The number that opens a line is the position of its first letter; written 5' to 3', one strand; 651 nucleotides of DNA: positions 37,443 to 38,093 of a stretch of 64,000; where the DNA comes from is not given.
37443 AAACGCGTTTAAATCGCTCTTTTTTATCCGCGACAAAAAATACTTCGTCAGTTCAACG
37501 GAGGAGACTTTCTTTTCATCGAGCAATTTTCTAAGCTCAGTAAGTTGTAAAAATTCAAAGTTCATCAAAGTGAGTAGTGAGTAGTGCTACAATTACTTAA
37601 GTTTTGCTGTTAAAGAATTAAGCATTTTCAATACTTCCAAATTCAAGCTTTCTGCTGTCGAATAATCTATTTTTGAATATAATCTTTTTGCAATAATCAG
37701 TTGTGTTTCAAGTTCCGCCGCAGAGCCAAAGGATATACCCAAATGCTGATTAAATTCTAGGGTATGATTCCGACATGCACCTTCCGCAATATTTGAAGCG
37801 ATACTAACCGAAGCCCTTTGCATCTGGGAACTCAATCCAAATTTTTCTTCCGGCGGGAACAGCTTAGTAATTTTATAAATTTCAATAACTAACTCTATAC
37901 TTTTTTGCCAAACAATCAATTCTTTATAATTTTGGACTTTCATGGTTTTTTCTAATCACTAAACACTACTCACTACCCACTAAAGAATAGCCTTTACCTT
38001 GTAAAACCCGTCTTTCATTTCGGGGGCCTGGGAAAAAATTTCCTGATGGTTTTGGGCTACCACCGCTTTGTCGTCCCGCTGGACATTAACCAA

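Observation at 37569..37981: Four-helix-bundle (bAvd / rRNA-IVS-protein family) gene inserted into the gatCAB operon as an IR-flanked cassette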

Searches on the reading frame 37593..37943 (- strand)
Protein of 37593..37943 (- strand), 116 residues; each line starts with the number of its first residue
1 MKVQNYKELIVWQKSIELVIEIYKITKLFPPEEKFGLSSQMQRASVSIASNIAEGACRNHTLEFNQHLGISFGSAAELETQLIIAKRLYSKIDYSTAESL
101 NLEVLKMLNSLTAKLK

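Call 5: search_protein_families(library=pfam, proteins=[window:37593-37943:-], max_evalue=0.01)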
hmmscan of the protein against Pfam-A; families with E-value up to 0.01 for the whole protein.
window:37593-37943:- (116 aa): 2 families
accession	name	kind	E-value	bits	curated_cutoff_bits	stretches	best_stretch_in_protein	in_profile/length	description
PF05635.17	23S_rRNA_IVP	-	1.5e-33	115.6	33.8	1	7-110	1-106/106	23S rRNA-intervening sequence protein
PF22296.2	bAvd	-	1.9e-05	25.6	40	1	9-114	1-106/107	bAvd-like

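Call 14: find_encoding_contigs(protein=window:37593-37943:-, flank=6000, max_places=10)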
Protein window:37593-37943:- (116 aa): no gene with exactly this product is on record in the collection.
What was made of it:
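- Tried and rejected: Exact look-up of the window's 4HB protein found no record (call 14).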

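Call 15: find_homologous_proteins(query=window:37593-37943:-)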
Query window:37593-37943:- (116 aa): 7990 proteins with E <= 0.001 among 8000 candidates; the best 120 are listed.
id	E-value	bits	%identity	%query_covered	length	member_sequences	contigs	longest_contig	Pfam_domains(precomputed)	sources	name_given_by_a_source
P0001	2.5e-66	238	100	100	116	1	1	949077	PF22296.3,PF05635.18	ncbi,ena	-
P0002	5.4e-54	198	84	100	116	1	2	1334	PF22296.3,PF05635.18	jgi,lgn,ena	jgi:four helix bundle protein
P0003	5.1e-53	195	83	99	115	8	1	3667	PF22296.3,PF05635.18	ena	-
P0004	5.9e-53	195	82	100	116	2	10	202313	PF22296.3,PF05635.18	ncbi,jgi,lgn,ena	-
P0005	8.0e-52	191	82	100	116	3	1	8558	PF22296.3,PF05635.18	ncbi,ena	-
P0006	1.5e-51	191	82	100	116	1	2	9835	PF22296.3,PF05635.18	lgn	-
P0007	1.3e-50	187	79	99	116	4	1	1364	PF22296.3,PF05635.18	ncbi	-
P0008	1.4e-50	187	80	99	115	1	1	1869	PF22296.3,PF05635.18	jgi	jgi:four helix bundle protein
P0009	8.4e-50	185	78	100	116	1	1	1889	PF22296.3,PF05635.18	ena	-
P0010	2.3e-49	184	76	99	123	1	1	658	PF22296.3,PF05635.18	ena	-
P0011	4.2e-48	179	76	100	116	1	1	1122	PF22296.3,PF05635.18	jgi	-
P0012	5.8e-48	179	75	99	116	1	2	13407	PF22296.3,PF05635.18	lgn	-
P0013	2.2e-47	177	75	100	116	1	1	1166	PF22296.3,PF05635.18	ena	-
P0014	6.2e-47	176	75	100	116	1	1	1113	PF05635.18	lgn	-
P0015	7.6e-47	175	75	100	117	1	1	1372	PF22296.3,PF05635.18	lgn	-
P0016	8.1e-47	175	73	100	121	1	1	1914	PF22296.3,PF05635.18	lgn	-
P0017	1.5e-46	174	73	99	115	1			PF22296.3,PF05635.18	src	-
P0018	3.8e-46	173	72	100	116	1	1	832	PF22296.3,PF05635.18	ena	-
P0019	1.9e-45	171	74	99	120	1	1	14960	PF22296.3,PF05635.18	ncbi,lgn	-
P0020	1.9e-45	171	76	99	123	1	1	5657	PF22296.3,PF05635.18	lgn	-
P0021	1.3e-43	165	70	100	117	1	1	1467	PF22296.3,PF05635.18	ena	-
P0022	3.9e-40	154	68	99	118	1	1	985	PF05635.18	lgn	-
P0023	5.2e-40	153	66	99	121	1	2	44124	PF22296.3,PF05635.18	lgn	-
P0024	2.9e-39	151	68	97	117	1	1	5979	PF22296.3,PF05635.18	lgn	-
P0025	2.3e-38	148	65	98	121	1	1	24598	PF22296.3,PF05635.18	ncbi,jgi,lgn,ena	jgi:four helix bundle protein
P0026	6.4e-38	147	65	100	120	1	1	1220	PF22296.3,PF05635.18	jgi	jgi:four helix bundle protein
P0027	1.2e-37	146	67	99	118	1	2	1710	PF22296.3,PF05635.18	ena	-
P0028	1.2e-37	146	68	100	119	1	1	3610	PF22296.3,PF05635.18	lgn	-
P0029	1.9e-37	145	65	96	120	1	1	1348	PF22296.3,PF05635.18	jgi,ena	jgi:four helix bundle protein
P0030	2.0e-37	145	65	100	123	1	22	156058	PF22296.3,PF05635.18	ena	-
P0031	3.1e-37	145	63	99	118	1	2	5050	PF22296.3,PF05635.18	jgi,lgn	jgi:four helix bundle protein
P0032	4.6e-37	144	65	94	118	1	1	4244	PF22296.3,PF05635.18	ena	-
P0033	5.8e-37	144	64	100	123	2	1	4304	PF22296.3,PF05635.18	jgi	jgi:four helix bundle protein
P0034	7.8e-37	143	66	100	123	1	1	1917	PF22296.3,PF05635.18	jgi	jgi:four helix bundle protein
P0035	8.2e-37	143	66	100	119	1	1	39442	PF22296.3,PF05635.18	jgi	jgi:four helix bundle protein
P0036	1.1e-36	143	66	99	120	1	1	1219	PF22296.3,PF05635.18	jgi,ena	-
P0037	1.1e-36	143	63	99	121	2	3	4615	PF22296.3,PF05635.18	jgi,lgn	jgi:four helix bundle protein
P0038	2.8e-36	142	66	98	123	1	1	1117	PF22296.3,PF05635.18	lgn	-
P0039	3.9e-36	141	64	100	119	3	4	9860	PF22296.3,PF05635.18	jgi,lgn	-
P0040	4.6e-36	141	66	100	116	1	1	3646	PF22296.3,PF05635.18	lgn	-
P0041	4.8e-36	141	64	100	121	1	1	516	PF22296.3,PF05635.18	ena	-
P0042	8.7e-36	140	63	99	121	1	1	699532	PF22296.3,PF05635.18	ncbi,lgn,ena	-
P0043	1.1e-35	140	61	100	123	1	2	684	PF22296.3,PF05635.18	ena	-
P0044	1.3e-35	139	64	100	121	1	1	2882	PF22296.3,PF05635.18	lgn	-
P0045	1.8e-35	139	63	100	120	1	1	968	PF22296.3,PF05635.18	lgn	-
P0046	1.9e-35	139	64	100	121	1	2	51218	PF22296.3,PF05635.18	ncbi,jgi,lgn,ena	-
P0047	2.5e-35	138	65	99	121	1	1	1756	PF22296.3,PF05635.18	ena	-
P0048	2.5e-35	138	63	100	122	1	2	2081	PF05635.18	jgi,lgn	jgi:four helix bundle protein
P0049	2.6e-35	138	62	99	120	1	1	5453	PF22296.3,PF05635.18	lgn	-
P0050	3.7e-35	138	63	97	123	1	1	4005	PF22296.3,PF05635.18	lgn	-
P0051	3.8e-35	138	62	100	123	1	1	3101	PF22296.3,PF05635.18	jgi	jgi:four helix bundle protein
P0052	4.0e-35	138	65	97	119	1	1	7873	PF22296.3,PF05635.18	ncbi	-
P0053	4.1e-35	138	66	99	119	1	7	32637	PF05635.18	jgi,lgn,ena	-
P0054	5.3e-35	137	64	100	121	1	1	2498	PF22296.3,PF05635.18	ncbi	-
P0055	6.0e-35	137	63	98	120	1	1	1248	PF05635.18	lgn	-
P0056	8.7e-35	137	63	97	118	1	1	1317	PF22296.3,PF05635.18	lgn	-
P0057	9.2e-35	137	60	100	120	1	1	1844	PF22296.3,PF05635.18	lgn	-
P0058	9.7e-35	137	60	99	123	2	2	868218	PF05635.18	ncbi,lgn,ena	-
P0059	9.9e-35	137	65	98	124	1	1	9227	PF05635.18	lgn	-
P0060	1.1e-34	136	64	100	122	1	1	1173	PF22296.3,PF05635.18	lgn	-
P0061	1.1e-34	136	59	100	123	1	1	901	PF22296.3,PF05635.18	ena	-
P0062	1.3e-34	136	62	100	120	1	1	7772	PF22296.3,PF05635.18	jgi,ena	-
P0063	1.3e-34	136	66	100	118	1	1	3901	PF22296.3,PF05635.18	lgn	-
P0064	1.4e-34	136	62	99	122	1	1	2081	PF05635.18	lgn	-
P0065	1.5e-34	136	64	100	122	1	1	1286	PF22296.3,PF05635.18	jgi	jgi:four helix bundle protein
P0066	1.7e-34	136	63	97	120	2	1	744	PF22296.3,PF05635.18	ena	-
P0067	2.4e-34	135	63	96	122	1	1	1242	PF22296.3,PF05635.18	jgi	jgi:four helix bundle protein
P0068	2.5e-34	135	63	99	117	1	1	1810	PF22296.3,PF05635.18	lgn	-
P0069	3.0e-34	135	63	100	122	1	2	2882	PF05635.18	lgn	-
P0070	3.0e-34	135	62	100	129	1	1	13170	PF05635.18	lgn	-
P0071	3.8e-34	135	62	99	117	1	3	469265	PF05635.18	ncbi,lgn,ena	-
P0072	4.3e-34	134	62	100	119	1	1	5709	PF22296.3,PF05635.18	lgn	-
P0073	5.7e-34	134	64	97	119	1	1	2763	PF05635.18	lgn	-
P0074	6.4e-34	134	61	97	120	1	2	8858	PF22296.3,PF05635.18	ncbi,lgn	-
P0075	6.5e-34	134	59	100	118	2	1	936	PF05635.18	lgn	-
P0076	6.9e-34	134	63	97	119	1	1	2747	PF05635.18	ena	-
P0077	6.9e-34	134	61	97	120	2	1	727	PF22296.3,PF05635.18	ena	-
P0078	7.5e-34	134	63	100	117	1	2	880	PF22296.3,PF05635.18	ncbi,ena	-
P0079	1.0e-33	133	66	96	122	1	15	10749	PF22296.3,PF05635.18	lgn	-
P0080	1.0e-33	133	63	99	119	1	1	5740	PF22296.3,PF05635.18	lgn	-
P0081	1.1e-33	133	65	98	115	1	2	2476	PF22296.3,PF05635.18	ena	-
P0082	1.3e-33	133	63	100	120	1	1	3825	PF22296.3,PF05635.18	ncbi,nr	ncbi:MAG: four helix bundle protein [Candidatus Staskawiczbacteria bacterium]|nr:four helix bundle p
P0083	1.3e-33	133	60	100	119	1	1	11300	PF22296.3,PF05635.18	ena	-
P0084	1.3e-33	133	58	100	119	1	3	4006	PF05635.18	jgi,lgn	jgi:four helix bundle protein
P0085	1.5e-33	133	61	97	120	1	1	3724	PF22296.3,PF05635.18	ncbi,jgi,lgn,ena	-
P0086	1.5e-33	133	59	100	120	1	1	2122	PF22296.3,PF05635.18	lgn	-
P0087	1.6e-33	133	59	100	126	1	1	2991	PF05635.18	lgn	-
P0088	1.8e-33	133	63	99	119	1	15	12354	PF22296.3,PF05635.18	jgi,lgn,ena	-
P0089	1.9e-33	132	61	100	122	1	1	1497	PF05635.18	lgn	-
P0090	2.1e-33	132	66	97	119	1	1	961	PF22296.3,PF05635.18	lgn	-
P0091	2.1e-33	132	59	97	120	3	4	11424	PF22296.3,PF05635.18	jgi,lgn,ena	jgi:four helix bundle protein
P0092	2.4e-33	132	62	99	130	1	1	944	PF22296.3,PF05635.18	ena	-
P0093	2.5e-33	132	61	100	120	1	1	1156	PF22296.3,PF05635.18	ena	-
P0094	2.5e-33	132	62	100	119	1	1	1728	PF22296.3,PF05635.18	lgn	-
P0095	2.6e-33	132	63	96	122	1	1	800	PF22296.3,PF05635.18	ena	-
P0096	2.6e-33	132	62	99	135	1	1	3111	PF22296.3,PF05635.18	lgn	-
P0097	2.7e-33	132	63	97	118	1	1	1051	PF22296.3,PF05635.18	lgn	-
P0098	2.8e-33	132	58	94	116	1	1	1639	PF05635.18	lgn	-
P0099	2.9e-33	132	61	99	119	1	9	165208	PF22296.3,PF05635.18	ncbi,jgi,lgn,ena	-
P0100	3.4e-33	132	60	97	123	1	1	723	PF05635.18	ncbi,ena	-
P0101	4.1e-33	131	59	98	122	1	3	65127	PF05635.18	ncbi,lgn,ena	-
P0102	4.4e-33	131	62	100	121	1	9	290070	PF22296.3,PF05635.18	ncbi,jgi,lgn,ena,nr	ncbi:MAG: four helix bundle protein [Candidatus Liptonbacteria bacterium]|nr:four helix bundle prote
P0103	4.5e-33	131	59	99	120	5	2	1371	PF22296.3,PF05635.18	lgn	-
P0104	4.5e-33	131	61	100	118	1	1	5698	PF22296.3,PF05635.18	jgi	jgi:four helix bundle protein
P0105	5.1e-33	131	62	100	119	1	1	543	PF05635.18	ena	-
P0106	6.1e-33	131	63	98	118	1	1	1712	PF22296.3,PF05635.18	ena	-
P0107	6.3e-33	131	60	100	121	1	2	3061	PF22296.3,PF05635.18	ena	-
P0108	6.4e-33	131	64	99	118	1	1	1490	PF22296.3,PF05635.18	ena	-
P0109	6.6e-33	131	58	99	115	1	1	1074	PF05635.18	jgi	jgi:four helix bundle protein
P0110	6.6e-33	131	62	97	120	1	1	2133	PF22296.3,PF05635.18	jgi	-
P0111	6.8e-33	131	63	98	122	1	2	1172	PF22296.3,PF05635.18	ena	-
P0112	7.2e-33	131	62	100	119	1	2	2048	PF22296.3,PF05635.18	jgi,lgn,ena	-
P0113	8.0e-33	130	61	100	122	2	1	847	PF22296.3,PF05635.18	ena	-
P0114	9.6e-33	130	60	99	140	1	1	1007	PF05635.18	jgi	-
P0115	9.8e-33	130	64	96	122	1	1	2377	PF22296.3,PF05635.18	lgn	-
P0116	1.0e-32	130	61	97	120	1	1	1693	PF22296.3,PF05635.18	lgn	-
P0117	1.0e-32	130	61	99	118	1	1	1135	PF22296.3,PF05635.18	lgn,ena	-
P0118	1.1e-32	130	63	96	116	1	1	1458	PF22296.3,PF05635.18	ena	-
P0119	1.1e-32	130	58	100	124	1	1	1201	PF22296.3,PF05635.18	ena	-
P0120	1.1e-32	130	58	100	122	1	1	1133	PF05635.18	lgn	-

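Call 16: find_encoding_contigs(protein=P0004, flank=4000, max_places=10)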
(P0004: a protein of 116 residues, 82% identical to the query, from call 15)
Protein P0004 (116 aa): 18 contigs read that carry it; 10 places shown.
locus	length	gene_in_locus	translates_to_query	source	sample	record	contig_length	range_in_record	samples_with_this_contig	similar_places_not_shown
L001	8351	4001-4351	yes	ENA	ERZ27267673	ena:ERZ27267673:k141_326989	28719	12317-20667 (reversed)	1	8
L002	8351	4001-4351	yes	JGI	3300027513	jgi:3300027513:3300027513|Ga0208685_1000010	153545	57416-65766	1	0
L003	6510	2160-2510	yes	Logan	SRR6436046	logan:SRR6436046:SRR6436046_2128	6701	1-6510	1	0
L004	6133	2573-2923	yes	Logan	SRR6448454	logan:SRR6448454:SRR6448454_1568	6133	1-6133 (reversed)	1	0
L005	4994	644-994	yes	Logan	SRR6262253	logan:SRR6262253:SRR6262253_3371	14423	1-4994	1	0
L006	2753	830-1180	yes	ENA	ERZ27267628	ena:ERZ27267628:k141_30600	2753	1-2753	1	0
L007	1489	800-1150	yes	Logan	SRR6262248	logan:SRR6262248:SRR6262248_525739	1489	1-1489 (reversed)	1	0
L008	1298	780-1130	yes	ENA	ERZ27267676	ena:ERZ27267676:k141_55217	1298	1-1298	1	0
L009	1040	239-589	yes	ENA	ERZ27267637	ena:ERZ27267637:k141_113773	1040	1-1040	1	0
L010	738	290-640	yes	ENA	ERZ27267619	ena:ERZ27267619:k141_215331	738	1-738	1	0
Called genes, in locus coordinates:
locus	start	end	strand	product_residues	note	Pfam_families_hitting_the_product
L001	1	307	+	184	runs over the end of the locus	PF00347:Ribosomal_L6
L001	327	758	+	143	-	PF00861:Ribosomal_L18p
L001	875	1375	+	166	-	PF00333:Ribosomal_S5, PF03719:Ribosomal_S5_C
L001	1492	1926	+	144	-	PF00828:Ribosomal_L27A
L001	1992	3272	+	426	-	PF00344:SecY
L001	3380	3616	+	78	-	-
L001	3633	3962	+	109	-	PF02686:GatC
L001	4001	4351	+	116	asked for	PF05635:23S_rRNA_IVP, PF22296:bAvd (weak)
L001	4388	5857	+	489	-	PF01425:Amidase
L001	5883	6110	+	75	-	-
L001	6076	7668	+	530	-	PF02934:GatB_N, PF02637:GatB_Yqey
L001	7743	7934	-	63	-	-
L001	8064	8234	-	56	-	-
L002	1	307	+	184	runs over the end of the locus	PF00347:Ribosomal_L6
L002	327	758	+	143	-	PF00861:Ribosomal_L18p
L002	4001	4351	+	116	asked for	PF05635:23S_rRNA_IVP, PF22296:bAvd (weak)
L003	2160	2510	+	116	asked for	PF05635:23S_rRNA_IVP, PF22296:bAvd (weak)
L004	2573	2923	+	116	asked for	PF05635:23S_rRNA_IVP, PF22296:bAvd (weak)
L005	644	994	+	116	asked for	PF05635:23S_rRNA_IVP, PF22296:bAvd (weak)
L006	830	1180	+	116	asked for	PF05635:23S_rRNA_IVP, PF22296:bAvd (weak)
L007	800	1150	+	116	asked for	PF05635:23S_rRNA_IVP, PF22296:bAvd (weak)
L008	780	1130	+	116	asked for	PF05635:23S_rRNA_IVP, PF22296:bAvd (weak)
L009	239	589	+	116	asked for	PF05635:23S_rRNA_IVP, PF22296:bAvd (weak)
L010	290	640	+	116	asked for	PF05635:23S_rRNA_IVP, PF22296:bAvd (weak)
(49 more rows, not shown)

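Call 17: find_encoding_contigs(protein=P0005, flank=4000, max_places=4)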
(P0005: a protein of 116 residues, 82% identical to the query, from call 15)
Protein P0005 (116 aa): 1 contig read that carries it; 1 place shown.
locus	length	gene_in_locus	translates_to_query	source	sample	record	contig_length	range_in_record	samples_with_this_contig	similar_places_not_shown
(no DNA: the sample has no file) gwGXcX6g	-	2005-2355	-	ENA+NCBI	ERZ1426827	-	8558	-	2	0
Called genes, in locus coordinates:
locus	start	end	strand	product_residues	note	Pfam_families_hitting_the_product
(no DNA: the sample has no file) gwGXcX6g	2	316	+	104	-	?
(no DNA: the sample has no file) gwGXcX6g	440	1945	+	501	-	PF01425:Amidase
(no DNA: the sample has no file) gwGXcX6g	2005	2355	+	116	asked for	PF05635:23S_rRNA_IVP, PF22296:bAvd (weak)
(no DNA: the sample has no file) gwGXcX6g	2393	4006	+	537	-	PF02934:GatB_N, PF02637:GatB_Yqey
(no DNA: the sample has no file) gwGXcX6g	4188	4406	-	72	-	-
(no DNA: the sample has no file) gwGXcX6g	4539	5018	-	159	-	-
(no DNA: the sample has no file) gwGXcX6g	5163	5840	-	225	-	-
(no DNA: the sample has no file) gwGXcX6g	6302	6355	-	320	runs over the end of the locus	PF01715:IPPT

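Call 22: find_related_loci(query=A1, collection=genome_contigs, flank=3000)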
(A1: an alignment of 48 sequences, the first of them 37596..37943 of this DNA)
Query A1 (116 aa) in genome_contigs; peptide patterns used: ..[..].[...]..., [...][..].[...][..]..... (x = any residue, [..] = any of these).
599 stretches matched a pattern (row limit reached: there are more); 583 encode a relative of the query (tblastn E <= 1e-3); the best 80 are kept; 80 distinct loci.
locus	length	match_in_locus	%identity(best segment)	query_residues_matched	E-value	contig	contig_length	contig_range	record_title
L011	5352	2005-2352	82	1-116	4e-60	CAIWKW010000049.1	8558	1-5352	MAG: Candidatus Doudnabacteria bacterium isolate AlinenLipids_bin-7426 genome assembly, contig: bin-7426:049/227, whole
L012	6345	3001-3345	81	1-115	4e-59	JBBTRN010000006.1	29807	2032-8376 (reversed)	MAG: Patescibacteria group bacterium isolate H52-bin092_1 H52_bin092_1_000000000006, whole genome shotgun sequence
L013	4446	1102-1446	74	1-115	6e-54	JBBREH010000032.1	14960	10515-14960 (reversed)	MAG: Candidatus Doudnabacteria bacterium isolate Co_metawrap_2493 Cmw_2493_k141_16232518_length_14960_cov_23.9876, whole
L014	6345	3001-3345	63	1-115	5e-43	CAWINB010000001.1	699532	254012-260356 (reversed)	MAG: Candidatus Doudnabacteria bacterium isolate MFD04434.bin.1.36 genome assembly, contig: contig_24013, whole genome s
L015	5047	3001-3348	59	1-116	2e-40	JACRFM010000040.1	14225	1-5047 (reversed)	MAG: Candidatus Kerfeldbacteria bacterium isolate NC_groundwater_1725_Pr3_B-0.1um_43_11 SR-2_scaffold_141_1315288, whole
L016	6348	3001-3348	61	1-116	9e-41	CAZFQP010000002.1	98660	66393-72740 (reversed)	MAG TPA_asm: uncultured Candidatus Saccharibacteria bacterium isolate SRP278252_co1_731 genome assembly, contig: NODE_21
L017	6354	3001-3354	60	1-116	4e-40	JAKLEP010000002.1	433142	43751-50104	MAG: Candidatus Omnitrophota bacterium isolate RA.bin136 RA.bin136_2, whole genome shotgun sequence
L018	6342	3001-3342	60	3-116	7e-40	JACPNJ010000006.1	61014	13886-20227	MAG: Candidatus Yanofskybacteria bacterium isolate NC_groundwater_572_Ag_S-0.1um_42_14 S35_SO-1_scaffold_410875, whole g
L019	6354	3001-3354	58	1-116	3e-39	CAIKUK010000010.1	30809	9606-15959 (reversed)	MAG: Candidatus Yanofskybacteria bacterium isolate LJ-13-9m_bin-277 genome assembly, contig: bin-277:10/24, whole genome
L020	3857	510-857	57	3-116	6e-39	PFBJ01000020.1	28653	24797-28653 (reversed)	MAG: Candidatus Kaiserbacteria bacterium CG10_big_fil_rev_8_21_14_0_10_49_17 CG10_8_21_14_0.10_scaffold_1208_c, whole ge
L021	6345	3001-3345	60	1-115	1e-38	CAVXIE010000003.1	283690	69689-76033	MAG: Candidatus Staskawiczbacteria bacterium isolate MFD03044.bin.2.105 genome assembly, contig: contig_49098, whole gen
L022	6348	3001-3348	57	3-116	1e-38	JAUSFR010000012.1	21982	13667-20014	MAG: bacterium isolate E14_maxbin.342_sub E14_k141_476234, whole genome shotgun sequence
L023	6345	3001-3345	57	4-116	4e-38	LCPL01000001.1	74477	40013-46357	MAG: Parcubacteria group bacterium GW2011_GWC2_48_17 UY29_C0001, whole genome shotgun sequence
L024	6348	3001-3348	54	2-115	3e-38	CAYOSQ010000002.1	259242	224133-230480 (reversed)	MAG TPA_asm: uncultured Planctomycetia bacterium isolate SRP077602_co2_125 genome assembly, contig: NODE_23_length_25924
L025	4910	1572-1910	58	5-115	1e-37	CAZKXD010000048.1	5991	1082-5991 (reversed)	MAG TPA_asm: uncultured Candidatus Saccharibacteria bacterium isolate binchicken_co251_982 genome assembly, contig: NODE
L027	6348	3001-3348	58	3-116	1e-37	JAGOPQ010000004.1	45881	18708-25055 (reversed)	MAG: Candidatus Paceibacterota bacterium isolate Gw_Eff_bin_121 Gw_Eff_1260_length_45881_cov_6.379989, whole genome shot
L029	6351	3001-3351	56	2-116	2e-37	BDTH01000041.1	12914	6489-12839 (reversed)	Bacterium BMS3Abin15 DNA, contig: NODE_36, whole genome shotgun sequence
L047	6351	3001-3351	52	1-115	1e-35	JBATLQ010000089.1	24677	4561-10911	MAG: Candidatus Moraniibacteriota bacterium isolate MFD10474_ilm_asm_bin3 k127_112391, whole genome shotgun sequence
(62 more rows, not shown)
